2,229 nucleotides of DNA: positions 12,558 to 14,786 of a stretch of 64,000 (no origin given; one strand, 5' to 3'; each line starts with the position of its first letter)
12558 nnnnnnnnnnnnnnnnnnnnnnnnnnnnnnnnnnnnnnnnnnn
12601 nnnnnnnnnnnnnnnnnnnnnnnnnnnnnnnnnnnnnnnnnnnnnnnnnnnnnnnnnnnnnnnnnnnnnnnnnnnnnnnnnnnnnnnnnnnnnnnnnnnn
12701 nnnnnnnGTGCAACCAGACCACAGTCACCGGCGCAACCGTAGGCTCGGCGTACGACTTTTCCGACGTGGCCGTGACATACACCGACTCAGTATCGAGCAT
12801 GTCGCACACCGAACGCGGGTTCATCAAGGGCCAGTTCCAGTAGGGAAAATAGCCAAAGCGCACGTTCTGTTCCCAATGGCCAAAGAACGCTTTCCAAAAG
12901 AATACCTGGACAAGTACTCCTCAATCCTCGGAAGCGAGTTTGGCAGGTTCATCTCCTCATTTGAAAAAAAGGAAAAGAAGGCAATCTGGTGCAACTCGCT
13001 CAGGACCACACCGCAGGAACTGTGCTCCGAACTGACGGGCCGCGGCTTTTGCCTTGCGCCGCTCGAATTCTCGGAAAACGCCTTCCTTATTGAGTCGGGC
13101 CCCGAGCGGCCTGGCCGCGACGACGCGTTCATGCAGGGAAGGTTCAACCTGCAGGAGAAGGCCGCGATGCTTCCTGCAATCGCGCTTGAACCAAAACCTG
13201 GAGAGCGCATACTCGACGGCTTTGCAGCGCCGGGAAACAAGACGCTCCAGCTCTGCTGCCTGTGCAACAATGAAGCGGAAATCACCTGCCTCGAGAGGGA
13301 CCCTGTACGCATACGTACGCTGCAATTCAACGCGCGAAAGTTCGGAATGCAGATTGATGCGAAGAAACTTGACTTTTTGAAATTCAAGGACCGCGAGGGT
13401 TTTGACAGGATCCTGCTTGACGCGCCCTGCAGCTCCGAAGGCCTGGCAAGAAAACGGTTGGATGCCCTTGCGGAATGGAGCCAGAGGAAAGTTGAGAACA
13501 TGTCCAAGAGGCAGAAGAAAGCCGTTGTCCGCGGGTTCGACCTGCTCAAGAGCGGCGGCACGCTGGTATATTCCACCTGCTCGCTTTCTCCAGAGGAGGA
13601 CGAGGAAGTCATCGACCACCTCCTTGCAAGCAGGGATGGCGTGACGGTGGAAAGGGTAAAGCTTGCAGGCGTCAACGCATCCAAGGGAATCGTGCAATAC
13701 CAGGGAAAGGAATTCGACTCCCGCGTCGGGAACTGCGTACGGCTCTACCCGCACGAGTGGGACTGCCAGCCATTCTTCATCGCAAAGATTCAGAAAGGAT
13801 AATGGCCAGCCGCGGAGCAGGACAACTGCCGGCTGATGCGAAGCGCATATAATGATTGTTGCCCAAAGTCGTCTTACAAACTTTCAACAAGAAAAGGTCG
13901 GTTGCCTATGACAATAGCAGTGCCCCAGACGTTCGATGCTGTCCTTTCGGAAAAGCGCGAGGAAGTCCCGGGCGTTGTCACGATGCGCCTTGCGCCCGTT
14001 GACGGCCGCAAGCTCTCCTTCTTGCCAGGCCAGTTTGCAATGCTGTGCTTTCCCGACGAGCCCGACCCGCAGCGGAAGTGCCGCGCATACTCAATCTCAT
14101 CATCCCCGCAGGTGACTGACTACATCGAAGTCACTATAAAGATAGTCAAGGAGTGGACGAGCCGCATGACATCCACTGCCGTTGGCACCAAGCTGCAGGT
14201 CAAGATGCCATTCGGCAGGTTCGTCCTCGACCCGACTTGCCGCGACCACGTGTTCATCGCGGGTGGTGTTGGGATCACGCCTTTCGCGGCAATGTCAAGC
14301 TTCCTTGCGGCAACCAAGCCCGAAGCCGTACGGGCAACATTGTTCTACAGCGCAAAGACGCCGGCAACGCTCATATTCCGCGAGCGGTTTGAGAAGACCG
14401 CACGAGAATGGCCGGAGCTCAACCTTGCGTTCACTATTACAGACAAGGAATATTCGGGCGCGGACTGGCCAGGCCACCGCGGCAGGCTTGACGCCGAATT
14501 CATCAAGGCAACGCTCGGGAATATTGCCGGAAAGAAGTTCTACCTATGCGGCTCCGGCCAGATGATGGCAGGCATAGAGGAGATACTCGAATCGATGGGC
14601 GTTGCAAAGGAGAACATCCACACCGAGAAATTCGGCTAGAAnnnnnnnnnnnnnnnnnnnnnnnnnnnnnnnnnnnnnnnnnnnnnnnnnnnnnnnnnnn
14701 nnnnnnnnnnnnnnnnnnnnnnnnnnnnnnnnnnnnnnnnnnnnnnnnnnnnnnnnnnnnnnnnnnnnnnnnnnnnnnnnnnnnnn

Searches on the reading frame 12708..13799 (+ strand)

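Call 46: search_protein_families(library=pfam, proteins=[window:12708-13799:+], max_evalue=0.001)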
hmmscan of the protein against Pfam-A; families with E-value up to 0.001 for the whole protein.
window:12708-13799:+ (364 aa): 4 families
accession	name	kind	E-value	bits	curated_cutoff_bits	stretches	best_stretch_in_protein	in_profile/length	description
PF01189.24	Methyltr_RsmB-F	-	3.9e-44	151.2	27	1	157-361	1-198/199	16S rRNA methyltransferase RsmB/F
PF17125.10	Methyltr_RsmF_N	-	4e-11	43.6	34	1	62-150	1-85/86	N-terminal domain of 16S rRNA methyltransferase RsmF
PF13847.12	Methyltransf_31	-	6.2e-07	29.6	27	1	163-304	2-121/145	Methyltransferase domain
PF03602.21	Cons_hypoth95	-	0.0007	19.8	24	1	164-256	41-138/182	Conserved hypothetical protein 95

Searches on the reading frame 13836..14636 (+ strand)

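Call 46: search_protein_families(library=pfam, proteins=[window:13836-14636:+], max_evalue=0.001)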
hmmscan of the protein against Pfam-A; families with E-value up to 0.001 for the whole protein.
window:13836-14636:+ (267 aa): 3 families
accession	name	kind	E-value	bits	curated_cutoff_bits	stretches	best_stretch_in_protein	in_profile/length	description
PF00175.26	NAD_binding_1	-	1.2e-13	52.1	22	1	140-248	1-108/109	Oxidoreductase NAD-binding domain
PF00970.30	FAD_binding_6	-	1.2e-07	32.4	21.1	1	38-129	5-97/99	Oxidoreductase FAD-binding domain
PF22290.1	DmmA-like_N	-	6.3e-05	23.9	33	0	231-261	94-124/124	Dimethylamine monooxygenase subunit DmmA-like, N-terminal domain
